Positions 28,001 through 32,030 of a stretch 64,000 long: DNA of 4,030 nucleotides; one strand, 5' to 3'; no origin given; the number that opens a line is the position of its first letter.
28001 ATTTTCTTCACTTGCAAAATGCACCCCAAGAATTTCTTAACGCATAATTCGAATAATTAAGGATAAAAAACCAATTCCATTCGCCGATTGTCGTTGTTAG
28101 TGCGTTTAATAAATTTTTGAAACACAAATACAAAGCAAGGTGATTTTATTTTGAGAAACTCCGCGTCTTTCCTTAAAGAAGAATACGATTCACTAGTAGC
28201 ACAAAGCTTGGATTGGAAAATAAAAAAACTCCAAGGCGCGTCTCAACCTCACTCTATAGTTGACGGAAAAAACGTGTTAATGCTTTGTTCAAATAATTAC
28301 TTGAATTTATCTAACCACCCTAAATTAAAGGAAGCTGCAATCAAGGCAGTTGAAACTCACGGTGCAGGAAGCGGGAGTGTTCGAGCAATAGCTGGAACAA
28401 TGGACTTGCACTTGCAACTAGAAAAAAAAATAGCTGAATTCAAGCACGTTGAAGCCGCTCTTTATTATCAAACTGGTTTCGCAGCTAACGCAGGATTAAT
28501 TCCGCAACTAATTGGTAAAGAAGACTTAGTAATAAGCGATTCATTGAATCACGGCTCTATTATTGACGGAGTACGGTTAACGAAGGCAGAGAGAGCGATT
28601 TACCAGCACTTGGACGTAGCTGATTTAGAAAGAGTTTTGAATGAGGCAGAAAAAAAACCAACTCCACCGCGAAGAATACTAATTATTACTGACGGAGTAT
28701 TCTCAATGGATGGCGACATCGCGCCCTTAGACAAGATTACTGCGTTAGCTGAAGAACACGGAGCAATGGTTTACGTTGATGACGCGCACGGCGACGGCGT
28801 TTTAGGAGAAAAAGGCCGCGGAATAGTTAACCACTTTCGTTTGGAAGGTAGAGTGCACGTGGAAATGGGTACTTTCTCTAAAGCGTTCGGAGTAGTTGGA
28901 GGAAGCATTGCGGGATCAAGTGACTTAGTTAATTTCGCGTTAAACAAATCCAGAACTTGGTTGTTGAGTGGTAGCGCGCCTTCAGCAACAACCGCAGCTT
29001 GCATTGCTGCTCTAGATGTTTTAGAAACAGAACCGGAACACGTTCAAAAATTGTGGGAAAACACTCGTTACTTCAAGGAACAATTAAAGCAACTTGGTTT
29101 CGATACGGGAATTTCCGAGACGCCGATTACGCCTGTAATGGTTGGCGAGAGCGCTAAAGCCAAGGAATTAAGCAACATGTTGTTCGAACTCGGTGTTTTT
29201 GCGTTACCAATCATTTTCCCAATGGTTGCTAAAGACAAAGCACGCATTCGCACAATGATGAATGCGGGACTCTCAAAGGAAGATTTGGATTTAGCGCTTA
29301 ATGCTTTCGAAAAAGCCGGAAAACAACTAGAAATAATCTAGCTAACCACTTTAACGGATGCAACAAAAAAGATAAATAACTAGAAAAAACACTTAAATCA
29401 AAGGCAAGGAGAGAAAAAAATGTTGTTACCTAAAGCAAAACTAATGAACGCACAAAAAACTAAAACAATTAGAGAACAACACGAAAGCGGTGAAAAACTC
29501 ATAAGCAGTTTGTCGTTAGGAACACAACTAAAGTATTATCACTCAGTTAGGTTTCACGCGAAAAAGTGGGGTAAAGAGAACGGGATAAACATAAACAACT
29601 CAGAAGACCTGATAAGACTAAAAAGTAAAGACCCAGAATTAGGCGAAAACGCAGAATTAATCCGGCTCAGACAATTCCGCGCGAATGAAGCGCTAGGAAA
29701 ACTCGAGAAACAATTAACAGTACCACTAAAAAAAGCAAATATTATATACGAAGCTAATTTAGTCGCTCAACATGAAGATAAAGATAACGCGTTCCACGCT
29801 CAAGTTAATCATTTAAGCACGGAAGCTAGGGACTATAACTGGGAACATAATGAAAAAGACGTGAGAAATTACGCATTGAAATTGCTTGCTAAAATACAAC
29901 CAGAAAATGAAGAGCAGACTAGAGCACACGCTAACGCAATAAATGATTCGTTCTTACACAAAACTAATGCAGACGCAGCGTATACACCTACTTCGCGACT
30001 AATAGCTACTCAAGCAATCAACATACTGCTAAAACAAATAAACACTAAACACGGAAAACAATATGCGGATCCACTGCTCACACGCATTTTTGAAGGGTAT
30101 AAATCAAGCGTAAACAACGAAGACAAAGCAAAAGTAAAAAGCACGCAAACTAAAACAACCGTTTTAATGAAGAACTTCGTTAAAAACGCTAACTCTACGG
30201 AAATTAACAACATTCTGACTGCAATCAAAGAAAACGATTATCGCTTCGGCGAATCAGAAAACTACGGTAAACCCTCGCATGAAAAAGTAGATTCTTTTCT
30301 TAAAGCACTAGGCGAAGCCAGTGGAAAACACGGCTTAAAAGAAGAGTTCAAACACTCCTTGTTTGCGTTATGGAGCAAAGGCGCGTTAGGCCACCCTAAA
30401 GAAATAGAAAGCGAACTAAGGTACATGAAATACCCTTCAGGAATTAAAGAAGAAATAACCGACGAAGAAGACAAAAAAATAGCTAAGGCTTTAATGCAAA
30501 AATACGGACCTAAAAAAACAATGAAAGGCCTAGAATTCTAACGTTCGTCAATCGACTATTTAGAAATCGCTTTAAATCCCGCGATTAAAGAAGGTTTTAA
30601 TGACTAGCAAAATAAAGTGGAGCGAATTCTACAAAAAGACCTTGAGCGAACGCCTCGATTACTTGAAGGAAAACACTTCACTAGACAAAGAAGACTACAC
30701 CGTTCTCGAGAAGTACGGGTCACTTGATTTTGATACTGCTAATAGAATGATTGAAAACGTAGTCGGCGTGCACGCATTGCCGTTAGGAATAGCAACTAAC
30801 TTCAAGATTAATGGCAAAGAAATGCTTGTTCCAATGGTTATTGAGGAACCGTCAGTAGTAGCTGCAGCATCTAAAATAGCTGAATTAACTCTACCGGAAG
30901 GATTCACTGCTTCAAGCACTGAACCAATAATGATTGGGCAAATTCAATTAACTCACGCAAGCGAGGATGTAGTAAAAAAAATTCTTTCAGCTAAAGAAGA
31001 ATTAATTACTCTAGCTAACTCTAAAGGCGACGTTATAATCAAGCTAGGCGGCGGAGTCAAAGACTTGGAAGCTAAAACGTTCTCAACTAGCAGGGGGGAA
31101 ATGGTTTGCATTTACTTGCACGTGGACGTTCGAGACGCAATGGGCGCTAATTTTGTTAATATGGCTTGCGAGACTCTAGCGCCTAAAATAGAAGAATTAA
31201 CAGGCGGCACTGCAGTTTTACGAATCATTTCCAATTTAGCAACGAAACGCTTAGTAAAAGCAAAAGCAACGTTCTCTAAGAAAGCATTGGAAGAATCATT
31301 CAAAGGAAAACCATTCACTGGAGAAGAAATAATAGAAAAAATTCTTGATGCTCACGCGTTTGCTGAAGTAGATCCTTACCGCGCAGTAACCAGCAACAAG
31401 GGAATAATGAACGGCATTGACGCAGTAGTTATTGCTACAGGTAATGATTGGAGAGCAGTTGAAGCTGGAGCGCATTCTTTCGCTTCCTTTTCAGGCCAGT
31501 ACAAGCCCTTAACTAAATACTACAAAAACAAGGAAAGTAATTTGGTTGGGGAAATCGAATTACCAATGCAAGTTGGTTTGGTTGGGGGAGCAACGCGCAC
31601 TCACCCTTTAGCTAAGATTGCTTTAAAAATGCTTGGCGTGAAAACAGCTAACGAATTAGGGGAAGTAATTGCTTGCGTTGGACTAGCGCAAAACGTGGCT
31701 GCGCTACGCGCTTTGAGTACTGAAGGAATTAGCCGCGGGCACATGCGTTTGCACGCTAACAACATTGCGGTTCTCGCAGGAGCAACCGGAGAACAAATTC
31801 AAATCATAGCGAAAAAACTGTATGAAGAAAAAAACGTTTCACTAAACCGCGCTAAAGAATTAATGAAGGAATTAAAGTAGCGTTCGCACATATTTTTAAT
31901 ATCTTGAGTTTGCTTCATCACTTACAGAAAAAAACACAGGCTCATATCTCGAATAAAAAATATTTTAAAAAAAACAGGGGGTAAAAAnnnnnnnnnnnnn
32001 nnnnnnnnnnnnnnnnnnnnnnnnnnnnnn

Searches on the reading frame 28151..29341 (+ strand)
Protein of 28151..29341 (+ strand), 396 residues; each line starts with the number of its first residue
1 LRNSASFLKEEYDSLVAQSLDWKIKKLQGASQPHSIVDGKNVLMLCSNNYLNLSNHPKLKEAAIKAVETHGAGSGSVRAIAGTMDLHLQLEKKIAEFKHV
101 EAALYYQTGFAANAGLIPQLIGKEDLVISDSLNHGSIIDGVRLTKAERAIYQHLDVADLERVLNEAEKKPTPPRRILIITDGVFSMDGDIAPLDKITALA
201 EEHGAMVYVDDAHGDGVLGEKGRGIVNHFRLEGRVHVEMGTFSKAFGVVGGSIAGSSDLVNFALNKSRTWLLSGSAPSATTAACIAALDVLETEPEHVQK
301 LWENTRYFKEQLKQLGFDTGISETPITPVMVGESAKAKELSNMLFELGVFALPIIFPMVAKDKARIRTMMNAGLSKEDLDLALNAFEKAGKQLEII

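Call 74: search_protein_families(library=pfam, proteins=[window:28151-29341:+], max_evalue=0.001)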
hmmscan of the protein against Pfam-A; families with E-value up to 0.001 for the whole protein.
window:28151-29341:+ (396 aa): 3 families
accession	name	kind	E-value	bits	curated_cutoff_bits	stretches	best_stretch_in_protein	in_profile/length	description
PF00155.27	Aminotran_1_2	-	1e-62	212.9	19.7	1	41-385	2-360/361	Aminotransferase class I and II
PF01212.27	Beta_elim_lyase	-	6.3e-06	26.2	27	1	88-214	35-172/288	Beta-eliminating lyase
PF01053.26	Cys_Met_Meta_PP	-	0.00014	21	27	1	89-217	56-180/381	Cys/Met metabolism PLP-dependent enzyme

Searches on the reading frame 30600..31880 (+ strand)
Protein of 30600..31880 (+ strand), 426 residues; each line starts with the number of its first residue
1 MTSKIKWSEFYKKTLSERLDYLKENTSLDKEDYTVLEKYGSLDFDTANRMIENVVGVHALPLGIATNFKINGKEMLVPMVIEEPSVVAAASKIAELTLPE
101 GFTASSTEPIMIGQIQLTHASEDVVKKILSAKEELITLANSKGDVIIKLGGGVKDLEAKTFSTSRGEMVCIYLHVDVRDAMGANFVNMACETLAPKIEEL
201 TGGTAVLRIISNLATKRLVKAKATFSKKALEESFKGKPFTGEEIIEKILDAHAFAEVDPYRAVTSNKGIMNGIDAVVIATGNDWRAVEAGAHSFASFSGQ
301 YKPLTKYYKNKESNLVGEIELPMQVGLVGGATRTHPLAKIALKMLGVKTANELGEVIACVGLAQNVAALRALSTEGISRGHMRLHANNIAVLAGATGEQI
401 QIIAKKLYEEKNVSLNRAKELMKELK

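Call 3: search_protein_families(library=pfam, proteins=[window:30600-31880:+], max_evalue=0.01)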
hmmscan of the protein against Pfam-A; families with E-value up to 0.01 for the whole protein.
window:30600-31880:+ (426 aa): 1 family
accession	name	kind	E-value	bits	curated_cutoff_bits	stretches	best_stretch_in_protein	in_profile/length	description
PF00368.23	HMG-CoA_red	-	1.6e-107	360.2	27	1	15-386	2-368/368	Hydroxymethylglutaryl-coenzyme A reductase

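Call 4: search_protein_families(library=ncbifam, proteins=[window:30600-31880:+], max_evalue=0.01)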
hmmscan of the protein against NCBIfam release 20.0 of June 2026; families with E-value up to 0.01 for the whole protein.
window:30600-31880:+ (426 aa): 3 families
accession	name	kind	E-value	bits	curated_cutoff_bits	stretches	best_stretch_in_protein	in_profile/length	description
TIGR00532.1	HMG_CoA_R_NAD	equivalog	1.6e-126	422.8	259.95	1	6-386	23-395/395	hydroxymethylglutaryl-CoA reductase, degradative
TIGR00533.1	HMG_CoA_R_NADP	equivalog_domain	3.4e-11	42.8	441.8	1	39-384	50-400/402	hydroxymethylglutaryl-CoA reductase (NADPH)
TIGR00920.1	2A060605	subfamily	1.6e-06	26.6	778.35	1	47-92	521-566/887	hydroxymethylglutaryl-CoA reductase (NADPH)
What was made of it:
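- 30600..31880 (+): Class II (NAD-type) HMG-CoA reductase, directly upstream and co-directional. TIGR00532 422.8 bits against a cut-off of 260 (call 4)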
